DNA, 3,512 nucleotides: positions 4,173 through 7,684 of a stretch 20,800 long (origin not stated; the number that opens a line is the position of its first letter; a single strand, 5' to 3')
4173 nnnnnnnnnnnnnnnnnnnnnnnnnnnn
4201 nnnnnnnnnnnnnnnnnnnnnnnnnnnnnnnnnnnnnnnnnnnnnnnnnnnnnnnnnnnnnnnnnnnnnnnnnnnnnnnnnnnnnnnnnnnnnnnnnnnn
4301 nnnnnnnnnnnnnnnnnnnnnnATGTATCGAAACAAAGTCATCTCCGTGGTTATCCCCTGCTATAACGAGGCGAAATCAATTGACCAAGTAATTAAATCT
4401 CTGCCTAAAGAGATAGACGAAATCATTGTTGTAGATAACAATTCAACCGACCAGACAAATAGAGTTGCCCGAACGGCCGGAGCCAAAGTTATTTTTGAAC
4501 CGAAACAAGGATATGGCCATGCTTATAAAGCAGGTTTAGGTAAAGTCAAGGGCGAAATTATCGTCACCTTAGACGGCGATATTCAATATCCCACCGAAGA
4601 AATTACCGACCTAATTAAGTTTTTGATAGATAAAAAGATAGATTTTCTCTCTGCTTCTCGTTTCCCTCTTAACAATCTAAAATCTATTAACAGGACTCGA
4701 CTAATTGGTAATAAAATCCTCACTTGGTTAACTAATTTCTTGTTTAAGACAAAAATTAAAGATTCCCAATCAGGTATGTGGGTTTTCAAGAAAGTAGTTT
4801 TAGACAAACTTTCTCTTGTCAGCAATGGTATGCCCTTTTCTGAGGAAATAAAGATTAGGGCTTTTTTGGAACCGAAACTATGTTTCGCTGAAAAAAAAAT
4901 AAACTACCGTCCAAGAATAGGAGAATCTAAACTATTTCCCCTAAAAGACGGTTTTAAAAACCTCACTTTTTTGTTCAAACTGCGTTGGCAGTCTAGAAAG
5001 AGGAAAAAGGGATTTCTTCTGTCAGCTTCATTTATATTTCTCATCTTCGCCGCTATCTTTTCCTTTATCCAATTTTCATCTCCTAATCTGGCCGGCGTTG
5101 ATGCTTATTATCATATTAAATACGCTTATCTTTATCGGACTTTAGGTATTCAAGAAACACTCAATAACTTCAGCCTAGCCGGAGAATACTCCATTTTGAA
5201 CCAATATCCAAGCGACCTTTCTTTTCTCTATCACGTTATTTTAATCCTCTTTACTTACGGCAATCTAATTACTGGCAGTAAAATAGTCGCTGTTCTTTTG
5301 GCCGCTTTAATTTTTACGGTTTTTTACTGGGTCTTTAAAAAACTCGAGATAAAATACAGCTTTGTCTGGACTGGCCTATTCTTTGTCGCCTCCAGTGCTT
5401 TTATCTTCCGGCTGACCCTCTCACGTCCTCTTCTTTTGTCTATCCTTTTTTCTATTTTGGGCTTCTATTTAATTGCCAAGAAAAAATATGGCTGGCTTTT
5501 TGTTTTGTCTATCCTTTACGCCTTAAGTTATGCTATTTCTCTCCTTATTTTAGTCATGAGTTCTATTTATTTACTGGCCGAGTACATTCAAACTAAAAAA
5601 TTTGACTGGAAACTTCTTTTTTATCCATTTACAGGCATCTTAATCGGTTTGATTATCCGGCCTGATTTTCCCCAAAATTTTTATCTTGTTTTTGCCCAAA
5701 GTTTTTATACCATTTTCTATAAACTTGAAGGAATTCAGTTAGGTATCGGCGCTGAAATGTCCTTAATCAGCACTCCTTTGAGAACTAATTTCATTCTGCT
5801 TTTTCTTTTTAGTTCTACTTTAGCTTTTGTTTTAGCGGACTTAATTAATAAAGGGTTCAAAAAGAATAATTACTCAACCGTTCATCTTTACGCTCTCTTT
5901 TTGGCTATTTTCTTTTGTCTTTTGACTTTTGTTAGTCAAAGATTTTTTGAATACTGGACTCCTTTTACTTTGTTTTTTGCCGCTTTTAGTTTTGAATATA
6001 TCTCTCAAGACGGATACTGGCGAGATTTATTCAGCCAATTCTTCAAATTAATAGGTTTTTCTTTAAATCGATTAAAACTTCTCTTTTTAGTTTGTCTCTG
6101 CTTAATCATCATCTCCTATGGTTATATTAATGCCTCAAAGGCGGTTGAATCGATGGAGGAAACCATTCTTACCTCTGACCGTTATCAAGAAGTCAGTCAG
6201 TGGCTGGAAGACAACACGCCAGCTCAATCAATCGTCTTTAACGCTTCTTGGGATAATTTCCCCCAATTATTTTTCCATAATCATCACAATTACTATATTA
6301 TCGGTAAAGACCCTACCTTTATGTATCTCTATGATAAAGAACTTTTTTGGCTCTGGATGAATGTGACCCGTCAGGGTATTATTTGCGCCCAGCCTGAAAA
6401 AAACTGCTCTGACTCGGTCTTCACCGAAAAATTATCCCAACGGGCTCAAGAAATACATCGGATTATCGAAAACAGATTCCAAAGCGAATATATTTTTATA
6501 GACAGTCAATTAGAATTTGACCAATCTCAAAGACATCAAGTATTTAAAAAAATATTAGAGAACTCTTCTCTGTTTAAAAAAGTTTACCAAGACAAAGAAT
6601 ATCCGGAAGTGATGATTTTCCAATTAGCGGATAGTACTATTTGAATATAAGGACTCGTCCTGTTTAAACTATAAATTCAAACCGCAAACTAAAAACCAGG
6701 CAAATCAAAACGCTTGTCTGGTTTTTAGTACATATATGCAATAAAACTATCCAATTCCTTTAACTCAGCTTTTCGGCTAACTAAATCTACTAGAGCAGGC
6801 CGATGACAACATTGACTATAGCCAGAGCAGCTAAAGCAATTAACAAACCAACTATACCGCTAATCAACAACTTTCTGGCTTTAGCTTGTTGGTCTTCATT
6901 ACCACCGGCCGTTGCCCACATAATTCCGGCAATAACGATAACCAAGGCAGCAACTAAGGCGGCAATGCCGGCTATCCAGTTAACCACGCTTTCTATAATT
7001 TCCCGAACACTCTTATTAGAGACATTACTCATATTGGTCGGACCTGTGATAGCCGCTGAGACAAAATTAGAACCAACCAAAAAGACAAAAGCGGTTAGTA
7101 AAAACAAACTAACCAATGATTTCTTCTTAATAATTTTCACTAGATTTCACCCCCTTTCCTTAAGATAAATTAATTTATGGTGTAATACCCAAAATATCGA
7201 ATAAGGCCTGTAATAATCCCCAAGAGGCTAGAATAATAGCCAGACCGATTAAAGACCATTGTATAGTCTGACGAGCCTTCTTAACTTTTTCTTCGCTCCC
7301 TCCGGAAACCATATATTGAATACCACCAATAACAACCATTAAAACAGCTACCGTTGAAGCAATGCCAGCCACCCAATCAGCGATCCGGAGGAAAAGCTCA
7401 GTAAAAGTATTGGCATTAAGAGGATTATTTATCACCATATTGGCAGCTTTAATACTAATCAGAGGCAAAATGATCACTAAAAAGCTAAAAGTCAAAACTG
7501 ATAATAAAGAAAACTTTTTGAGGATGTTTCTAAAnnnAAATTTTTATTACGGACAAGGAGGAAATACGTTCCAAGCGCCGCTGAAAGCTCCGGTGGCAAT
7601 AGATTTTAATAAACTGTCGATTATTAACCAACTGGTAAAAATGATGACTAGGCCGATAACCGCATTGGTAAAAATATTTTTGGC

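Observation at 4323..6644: GT2 polyprenyl-phosphate-sugar synthase-like domain fused to a ~10-TM domain and a C-terminal soluble domain (773 aa)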

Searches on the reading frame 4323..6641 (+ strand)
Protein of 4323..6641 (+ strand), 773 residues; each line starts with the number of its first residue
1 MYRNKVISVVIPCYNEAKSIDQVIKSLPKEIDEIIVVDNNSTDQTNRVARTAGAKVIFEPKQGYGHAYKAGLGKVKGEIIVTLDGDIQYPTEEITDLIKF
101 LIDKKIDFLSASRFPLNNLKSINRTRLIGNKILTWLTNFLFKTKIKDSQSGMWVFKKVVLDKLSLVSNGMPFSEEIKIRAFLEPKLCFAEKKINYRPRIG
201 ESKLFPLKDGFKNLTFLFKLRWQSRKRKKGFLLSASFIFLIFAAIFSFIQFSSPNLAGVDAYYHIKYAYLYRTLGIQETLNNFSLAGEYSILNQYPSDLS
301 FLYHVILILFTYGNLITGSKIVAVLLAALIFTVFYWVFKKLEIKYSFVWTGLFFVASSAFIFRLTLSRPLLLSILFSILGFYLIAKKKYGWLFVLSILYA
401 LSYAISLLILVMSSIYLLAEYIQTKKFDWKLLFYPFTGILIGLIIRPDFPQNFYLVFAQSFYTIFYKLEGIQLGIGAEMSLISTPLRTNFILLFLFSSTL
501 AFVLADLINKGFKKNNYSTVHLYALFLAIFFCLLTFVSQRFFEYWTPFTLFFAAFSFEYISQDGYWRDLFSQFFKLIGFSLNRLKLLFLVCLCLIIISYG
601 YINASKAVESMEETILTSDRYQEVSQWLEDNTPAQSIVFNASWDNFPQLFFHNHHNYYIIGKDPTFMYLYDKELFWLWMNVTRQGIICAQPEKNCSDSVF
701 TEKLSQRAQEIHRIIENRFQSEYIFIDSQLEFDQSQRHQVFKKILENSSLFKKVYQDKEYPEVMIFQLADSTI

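Call 3: search_protein_families(library=pfam, proteins=[window:4323-6641:+], max_evalue=1)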
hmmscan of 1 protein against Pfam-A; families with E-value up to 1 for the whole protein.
window:4323-6641:+ (773 aa): 5 families
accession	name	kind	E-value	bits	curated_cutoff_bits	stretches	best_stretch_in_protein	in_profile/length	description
PF00535.33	Glycos_transf_2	-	1.7e-25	90.4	23.3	1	8-163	1-167/168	Glycosyl transferase family 2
PF13641.12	Glyco_tranf_2_3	-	5.4e-05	23.7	27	1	7-115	3-125/230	Glycosyltransferase like family 2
PF17024.10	DMAP1_like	-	0.0018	18.9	30.8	1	701-754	33-86/113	Putative DMAP1-like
PF13704.12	Glyco_tranf_2_4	-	0.2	12.6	27.5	1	17-67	4-55/98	Glycosyl transferase family 2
PF18143.6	HAD_SAK_2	-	0.24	12.2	27.5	0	625-735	33-120/139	HAD domain in Swiss Army Knife RNA repair proteins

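Call 4: search_protein_families(library=ncbifam, proteins=[window:4323-6641:+], max_evalue=1)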
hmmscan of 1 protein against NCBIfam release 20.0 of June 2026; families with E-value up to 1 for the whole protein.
window:4323-6641:+ (773 aa): 20 families
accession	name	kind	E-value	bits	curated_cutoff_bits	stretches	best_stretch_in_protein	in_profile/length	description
TIGR04182.1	glyco_TIGR04182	equivalog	1.1e-35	123.5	325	1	7-220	2-217/293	S-layer glycoprotein N-glycosyltransferase AglJ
NF041391.1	DPhHxTase_Halo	equivalog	3.5e-28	98.1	375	1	13-212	3-200/213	dolichyl-phosphate hexose transferase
NF058614.1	PPMAGASynPpgS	equivalog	7.1e-23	81.2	370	1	9-176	4-178/226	polyprenyl-phospho-N-acetylgalactosaminyl synthase PpgS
NF010496.0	PRK13915.1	equivalog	4.3e-16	58.9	262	1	4-110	30-152/307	glucosyl-3-phosphoglycerate synthase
TIGR04283.1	glyco_like_mftF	equivalog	2.3e-14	53.5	182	1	7-104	1-99/221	TIGR04283 family arsenosugar biosynthesis glycosyltransferase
NF007986.1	PRK10714.1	equivalog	4e-11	42.5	529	1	5-111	6-124/316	undecaprenyl-phosphate 4-deoxy-4-formamido-L-arabinose transferase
NF038302.1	EPS_HpsE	equivalog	6.7e-11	41.7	300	1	7-99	3-109/307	hormogonium polysaccharide biosynthesis glycosyltransferase HpsE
NF047588.1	GlcsyltransPgfSStrep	equivalog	1e-08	34.7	500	1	7-199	3-197/308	glycosyltransferase PgfS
NF047683.1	TeichurnBiosyTuaG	equivalog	2.4e-08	33.9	400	1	4-108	5-118/252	teichuronic acid biosynthesis protein TuaG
TIGR03937.1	PgaC_IcaA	equivalog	3.5e-08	32.8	422.3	1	4-89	44-138/407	poly-beta-1,6-N-acetyl-D-glucosamine synthase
NF041875.1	EPS_EpsD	equivalog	5.8e-08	32.5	370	1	7-92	1-95/325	exopolysaccharide biosynthesis glycosyltransferase EpsD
TIGR03965.1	mycofact_glyco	equivalog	4.5e-07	29.1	280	1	6-89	75-167/467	mycofactocin biosynthesis glycosyltransferase MftF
TIGR04195.1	S_glycosyl_SunS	equivalog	1.6e-06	27.2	350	1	7-110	59-162/421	SunS family peptide S-glycosyltransferase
NF045692.1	OglycostaseCruG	equivalog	7.8e-06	25.1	600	1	7-112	43-163/386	2'-O-glycosyltransferase CruG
NF007482.0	PRK10073.1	equivalog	1.4e-05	24.3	423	1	4-102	5-111/334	glycosyltransferase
TIGR04154.1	archaeo_STT3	subfamily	0.023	13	450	1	373-644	246-520/831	oligosaccharyl transferase, archaeosortase A system-associated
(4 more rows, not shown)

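Call 5: search_solved_structures(query=window:4323-6641:+, max_evalue=1)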
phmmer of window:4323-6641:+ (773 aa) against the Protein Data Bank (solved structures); distinct sequences matched with E-value up to 1: 23.
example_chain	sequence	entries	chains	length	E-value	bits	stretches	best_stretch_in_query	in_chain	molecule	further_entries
5mlz_A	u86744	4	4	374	7.6e-09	37.8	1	3-252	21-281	Dolichol monophosphate mannose synthase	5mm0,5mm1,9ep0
9hwj_A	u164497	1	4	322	2.5e-08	36.1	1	5-99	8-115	Undecaprenyl-phosphate 4-deoxy-4-formamido-L-arabinose transferase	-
9bhc_C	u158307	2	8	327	3.3e-08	35.7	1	5-111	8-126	Undecaprenyl-phosphate 4-deoxy-4-formamido-L-arabinose transferase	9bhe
8vxh_A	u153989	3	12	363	4.5e-08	35.2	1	5-111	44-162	Undecaprenyl-phosphate 4-deoxy-4-formamido-L-arabinose transferase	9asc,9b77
6yv7_B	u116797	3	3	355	8e-07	31.1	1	2-115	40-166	Glycosyl transferase, family 2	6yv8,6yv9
6yv7_A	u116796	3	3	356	8.1e-07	31.1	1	2-115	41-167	Glycosyl transferase, family 2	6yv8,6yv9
4y6n_A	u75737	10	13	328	3.3e-06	29.1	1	5-90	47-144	Glucosyl-3-phosphoglycerate synthase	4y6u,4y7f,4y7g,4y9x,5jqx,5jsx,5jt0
3e25_A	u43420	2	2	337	3.5e-06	29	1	5-90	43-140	Putative uncharacterized protein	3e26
4ddz_A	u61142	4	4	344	3.6e-06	29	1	5-90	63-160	GLUCOSYL-3-PHOSPHOGLYCERATE SYNTHASE (GpgS) | Glucosyl-3-phosphoglycerate synthase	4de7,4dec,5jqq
7pdo_A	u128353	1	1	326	3.6e-06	28.9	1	5-91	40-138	Glucosyl-3-phosphoglycerate synthase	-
7p5l_A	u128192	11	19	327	3.6e-06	28.9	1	5-91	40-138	Glucosyl-3-phosphoglycerate synthase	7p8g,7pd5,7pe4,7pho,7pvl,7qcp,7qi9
22ao_A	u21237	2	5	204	1.6e-05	26.8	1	7-106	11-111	GmaR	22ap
6p61_A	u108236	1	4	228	1.7e-05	26.7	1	5-102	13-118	Glycosyltransferase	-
3ckj_A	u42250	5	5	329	2.4e-05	26.2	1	5-90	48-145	Putative uncharacterized protein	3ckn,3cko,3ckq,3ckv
3bcv_A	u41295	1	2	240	0.00028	22.7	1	7-89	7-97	Putative glycosyltransferase protein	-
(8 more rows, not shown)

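Call 66: predict_structure(alignment_id=A4)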
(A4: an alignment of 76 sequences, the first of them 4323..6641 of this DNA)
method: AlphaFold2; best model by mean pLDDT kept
length: 773 residues; sequences in the alignment: 76
mean_pLDDT: 93.0   pTM: 0.85
mean pLDDT of the five models: 93.0, 92.6, 92.4, 91.7, 91.6
residues with pLDDT >= 90: 631; 70-90: 124; 50-70: 16; < 50: 2
segments of 3 or more residues with pLDDT < 50: none
pLDDT, mean of each block of 10 residues (from residue 1): 91 95 97 94 95 96 92 97 96 97 98 95 92 95 93 96 90 94 95 94 84 92 84 93 97 93 96 94 67 89 98 97 98 97 95 96 96 98 98 98 96 98 95 98 96 92 90 81 83 96 90 72 97 93 97 95 88 87 89 96 95 81 97 95 93 93 90 96 97 96 96 97 94 83 98 97 97 55
secondary structure, 60 per line:
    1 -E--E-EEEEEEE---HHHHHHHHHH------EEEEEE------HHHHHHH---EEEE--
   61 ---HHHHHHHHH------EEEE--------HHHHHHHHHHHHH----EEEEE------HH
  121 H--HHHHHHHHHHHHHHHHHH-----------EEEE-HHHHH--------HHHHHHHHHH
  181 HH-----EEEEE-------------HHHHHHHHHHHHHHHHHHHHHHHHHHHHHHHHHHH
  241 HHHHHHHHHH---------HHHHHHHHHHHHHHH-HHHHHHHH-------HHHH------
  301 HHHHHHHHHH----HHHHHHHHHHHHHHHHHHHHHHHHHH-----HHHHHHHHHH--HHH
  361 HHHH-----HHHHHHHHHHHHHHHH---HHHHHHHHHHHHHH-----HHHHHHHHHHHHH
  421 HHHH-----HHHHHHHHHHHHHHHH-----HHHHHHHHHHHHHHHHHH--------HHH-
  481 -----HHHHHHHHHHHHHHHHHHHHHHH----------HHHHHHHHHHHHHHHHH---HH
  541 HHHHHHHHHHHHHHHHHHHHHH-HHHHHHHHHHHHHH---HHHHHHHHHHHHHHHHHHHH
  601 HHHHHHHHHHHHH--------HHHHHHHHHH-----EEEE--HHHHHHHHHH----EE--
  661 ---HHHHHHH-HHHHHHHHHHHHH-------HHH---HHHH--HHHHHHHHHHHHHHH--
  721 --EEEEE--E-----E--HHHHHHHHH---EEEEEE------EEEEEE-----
elements in order (helices of 4 or more, strands of 3 or more residues): E7-13 H17-26 E33-38 H45-51 E55-58 H64-72 E79-82 H91-103 E108-112 H124-141 E153-156 H158-162 H171-182 E188-192 H206-250 H260-274 H276-283 H291-294 H301-310 H315-340 H346-355 H358-364 H370-385 H389-402 H408-424 H430-445 H451-468 H486-508 H519-535 H539-562 H564-577 H581-613 H622-631 E637-640 H643-652 H664-670 H672-684 H698-701 H704-718 E723-727 H739-747 E751-756 E763-768

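Call 69: fold_search(model_id=the predicted structure, library=pdb)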
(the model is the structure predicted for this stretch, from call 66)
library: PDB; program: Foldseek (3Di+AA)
matches with E <= 10: 1179; with E <= 0.001: 244
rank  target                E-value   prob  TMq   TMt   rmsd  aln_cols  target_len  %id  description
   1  5mlz                  4.6e-10  1.00  0.27  0.56  13.8       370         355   21  Dolichyl phosphate mannose synthase in complex with GDP and Mg2+ (released 2017-08-09)
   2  8b6l_I                7.6e-10  1.00  0.45  0.50  11.5       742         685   11  Subtomogram average of the human Sec61-TRAP-OSTA-translocon (released 2022-12-07)
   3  9asc_A                1.4e-09  1.00  0.23  0.52  13.9       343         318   20  Cryo-EM Structure of the Glycosyltransferase ArnC from Salmonella enterica in the UDP-bound State Determined on Talos  (released 2025-02-05)
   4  9ep0                  2.4e-09  1.00  0.25  0.53  15.3       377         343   20  Dolichyl phosphate mannose synthase in complex with donor (GDP-Man) and traces of acceptor (Dol55P) and product (Dol55P- (released 2025-10-01)
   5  6ezn_F                3.1e-09  1.00  0.44  0.51  11.3       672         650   12  Cryo-EM structure of the yeast oligosaccharyltransferase (OST) complex (released 2018-01-17)
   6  8vxh_A                3.4e-09  1.00  0.23  0.51  13.3       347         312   19  Cryo-EM Structure of the Glycosyltransferase ArnC from Salmonella enterica in the Apo State Determined on Talos Arctic (released 2025-02-05)
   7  9bhc_B                3.7e-09  1.00  0.22  0.50   7.8       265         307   23  Salmonella undecaprenyl-phosphate 4-deoxy-4-formamido-L-arabinose transferase (ArnC) (released 2025-02-12)
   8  5juc                  6.1e-09  1.00  0.24  0.60   4.0       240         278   23  Crystal structure of glucosyl-3-phosphoglycerate synthase from Mycobacterium tuberculosis in complex with Mn2+, uridine- (released 2017-05-24)
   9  9bhe_A                6.4e-09  1.00  0.24  0.56  13.3       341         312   20  Salmonella undecaprenyl-phosphate 4-deoxy-4-formamido-L-arabinose transferase (ArnC) bound to UDP (released 2025-02-12)
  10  5jt0                  7.3e-09  1.00  0.23  0.58   4.6       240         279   21  Crystal structure of glucosyl-3-phosphoglycerate synthase from Mycobacterium tuberculosis in complex with Mn2+, uridine- (released 2017-05-24)
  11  7oci_F                8.8e-09  1.00  0.43  0.51  12.1       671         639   14  Cryo-EM structure of yeast Ost6p containing oligosaccharyltransferase complex (released 2022-02-16)
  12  7pdo                  9.6e-09  1.00  0.24  0.57   3.7       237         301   21  Crystal structure of Mycobacterium hassiacum glucosyl-3-phosphoglycerate synthase at pH 5.5 in complex with UDP (released 2023-02-15)
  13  4dec                  1.0e-08  1.00  0.23  0.58   3.4       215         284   24  Crystal structure of glucosyl-3-phosphoglycerate synthase from Mycobacterium tuberculosis in complex with Mn2+, uridine- (released 2012-06-06)
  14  9bhe_B                1.2e-08  1.00  0.24  0.57  15.0       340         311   20  Salmonella undecaprenyl-phosphate 4-deoxy-4-formamido-L-arabinose transferase (ArnC) bound to UDP (released 2025-02-12)
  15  5mm1                  1.2e-08  1.00  0.25  0.52  14.5       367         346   22  Dolichyl phosphate mannose synthase in complex with GDP and dolichyl phosphate mannose (released 2017-08-09)
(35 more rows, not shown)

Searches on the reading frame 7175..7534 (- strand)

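Call 19: search_protein_families(library=pfam, proteins=[window:7175-7534:-], max_evalue=0.01)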
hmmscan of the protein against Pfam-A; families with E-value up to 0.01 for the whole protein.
window:7175-7534:- (119 aa): 2 families
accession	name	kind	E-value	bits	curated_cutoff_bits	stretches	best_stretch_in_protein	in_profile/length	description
PF18895.5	T4SS_pilin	-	7.2e-14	52.1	26.6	1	42-111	3-71/71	Type IV secretion system pilin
PF04956.18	TrbC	-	0.00028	21.5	27.9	1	25-106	14-93/98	TrbC/VIRB2 pilin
